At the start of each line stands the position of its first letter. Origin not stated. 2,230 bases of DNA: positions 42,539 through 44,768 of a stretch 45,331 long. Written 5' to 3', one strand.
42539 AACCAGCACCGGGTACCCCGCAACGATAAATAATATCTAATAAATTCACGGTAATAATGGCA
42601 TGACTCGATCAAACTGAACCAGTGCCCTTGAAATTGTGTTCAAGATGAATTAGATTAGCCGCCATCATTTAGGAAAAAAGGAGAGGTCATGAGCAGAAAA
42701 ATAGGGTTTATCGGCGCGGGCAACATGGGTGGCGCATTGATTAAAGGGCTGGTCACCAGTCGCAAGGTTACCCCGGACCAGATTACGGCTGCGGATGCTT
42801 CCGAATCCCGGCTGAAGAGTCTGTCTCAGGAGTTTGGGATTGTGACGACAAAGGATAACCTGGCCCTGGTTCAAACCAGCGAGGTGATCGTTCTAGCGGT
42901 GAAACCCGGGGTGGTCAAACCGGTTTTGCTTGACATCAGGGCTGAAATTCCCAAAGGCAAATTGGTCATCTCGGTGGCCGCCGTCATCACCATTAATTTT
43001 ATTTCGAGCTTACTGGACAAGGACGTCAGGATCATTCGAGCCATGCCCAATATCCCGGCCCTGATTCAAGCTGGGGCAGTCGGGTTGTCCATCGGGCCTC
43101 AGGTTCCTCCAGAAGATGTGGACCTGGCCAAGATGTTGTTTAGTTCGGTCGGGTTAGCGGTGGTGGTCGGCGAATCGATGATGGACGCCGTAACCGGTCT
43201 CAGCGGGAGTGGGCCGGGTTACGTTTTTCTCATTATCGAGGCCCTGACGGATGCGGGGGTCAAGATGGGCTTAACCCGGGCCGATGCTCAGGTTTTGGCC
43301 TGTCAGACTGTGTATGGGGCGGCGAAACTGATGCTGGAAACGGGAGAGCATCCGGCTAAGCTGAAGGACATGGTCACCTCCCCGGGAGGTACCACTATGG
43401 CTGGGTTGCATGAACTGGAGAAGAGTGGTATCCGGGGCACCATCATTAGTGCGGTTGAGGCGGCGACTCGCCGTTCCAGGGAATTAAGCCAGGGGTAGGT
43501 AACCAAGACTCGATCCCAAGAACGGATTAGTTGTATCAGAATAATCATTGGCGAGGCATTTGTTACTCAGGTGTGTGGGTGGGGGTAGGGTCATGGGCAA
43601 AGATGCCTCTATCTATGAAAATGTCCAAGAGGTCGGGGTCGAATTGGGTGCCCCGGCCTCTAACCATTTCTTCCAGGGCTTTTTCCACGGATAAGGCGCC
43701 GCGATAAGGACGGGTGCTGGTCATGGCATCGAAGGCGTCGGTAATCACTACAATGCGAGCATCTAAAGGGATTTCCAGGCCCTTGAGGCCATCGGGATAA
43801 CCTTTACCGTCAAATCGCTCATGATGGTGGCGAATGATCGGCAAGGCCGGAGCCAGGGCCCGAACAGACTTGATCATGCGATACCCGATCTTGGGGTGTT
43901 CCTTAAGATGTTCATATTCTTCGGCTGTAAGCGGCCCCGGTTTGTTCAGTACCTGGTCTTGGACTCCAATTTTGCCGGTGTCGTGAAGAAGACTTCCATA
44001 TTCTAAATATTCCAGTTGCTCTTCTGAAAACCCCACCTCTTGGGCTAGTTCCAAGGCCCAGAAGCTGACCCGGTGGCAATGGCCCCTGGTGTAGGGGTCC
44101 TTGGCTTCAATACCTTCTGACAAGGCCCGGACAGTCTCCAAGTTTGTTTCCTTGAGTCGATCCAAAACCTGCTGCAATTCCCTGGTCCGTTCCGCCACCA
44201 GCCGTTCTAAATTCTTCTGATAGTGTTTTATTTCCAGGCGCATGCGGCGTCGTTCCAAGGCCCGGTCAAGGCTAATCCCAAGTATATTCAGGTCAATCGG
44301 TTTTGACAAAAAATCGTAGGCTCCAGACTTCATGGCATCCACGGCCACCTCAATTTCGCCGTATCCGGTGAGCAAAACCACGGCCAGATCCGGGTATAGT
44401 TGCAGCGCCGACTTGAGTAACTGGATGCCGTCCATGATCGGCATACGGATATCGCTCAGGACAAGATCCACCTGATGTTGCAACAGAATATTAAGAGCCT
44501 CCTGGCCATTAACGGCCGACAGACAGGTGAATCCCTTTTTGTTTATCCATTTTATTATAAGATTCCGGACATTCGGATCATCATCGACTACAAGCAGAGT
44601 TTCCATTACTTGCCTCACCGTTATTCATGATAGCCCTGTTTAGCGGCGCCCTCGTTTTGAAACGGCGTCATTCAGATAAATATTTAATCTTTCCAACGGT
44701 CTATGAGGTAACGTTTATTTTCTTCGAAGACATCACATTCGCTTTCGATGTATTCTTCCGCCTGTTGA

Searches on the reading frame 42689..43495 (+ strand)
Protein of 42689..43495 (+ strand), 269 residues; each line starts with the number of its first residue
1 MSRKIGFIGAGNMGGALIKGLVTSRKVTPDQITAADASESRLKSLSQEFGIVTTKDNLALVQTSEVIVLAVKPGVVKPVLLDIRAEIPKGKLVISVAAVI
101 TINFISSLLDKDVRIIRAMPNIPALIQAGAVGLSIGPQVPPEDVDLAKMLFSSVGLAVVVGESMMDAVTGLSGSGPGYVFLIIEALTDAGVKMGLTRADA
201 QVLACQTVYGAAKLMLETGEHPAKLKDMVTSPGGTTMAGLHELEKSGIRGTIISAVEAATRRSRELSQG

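Call 58: search_protein_families(library=pfam, proteins=[window:42689-43495:+], max_evalue=0.00001)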
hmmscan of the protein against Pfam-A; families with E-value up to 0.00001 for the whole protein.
window:42689-43495:+ (269 aa): 3 families
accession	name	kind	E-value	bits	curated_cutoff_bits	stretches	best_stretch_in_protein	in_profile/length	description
PF14748.11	P5CR_dimer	-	1.4e-43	147.9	25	1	162-266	1-105/105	Pyrroline-5-carboxylate reductase dimerisation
PF03807.23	F420_oxidored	-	4.6e-21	75.7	21.6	1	4-98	1-93/94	NADP oxidoreductase coenzyme F420-dependent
PF03446.21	NAD_binding_2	-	1.1e-06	29.1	21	1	4-97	1-93/161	NAD binding domain of 6-phosphogluconate dehydrogenase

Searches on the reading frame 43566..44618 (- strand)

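Call 58: search_protein_families(library=pfam, proteins=[window:43566-44618:-], max_evalue=0.00001)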
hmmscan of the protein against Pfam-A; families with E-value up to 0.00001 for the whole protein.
window:43566-44618:- (351 aa): 3 families
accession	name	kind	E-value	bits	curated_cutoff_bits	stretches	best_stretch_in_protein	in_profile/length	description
PF13487.12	HD_5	-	1.6e-37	129.3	27.2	1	166-330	3-170/170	HD domain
PF00072.30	Response_reg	-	1.2e-27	96.7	30.2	1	9-111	2-104/111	Response regulator receiver domain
PF01966.28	HD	-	4.5e-20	72.5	22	1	179-299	3-116/116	HD domain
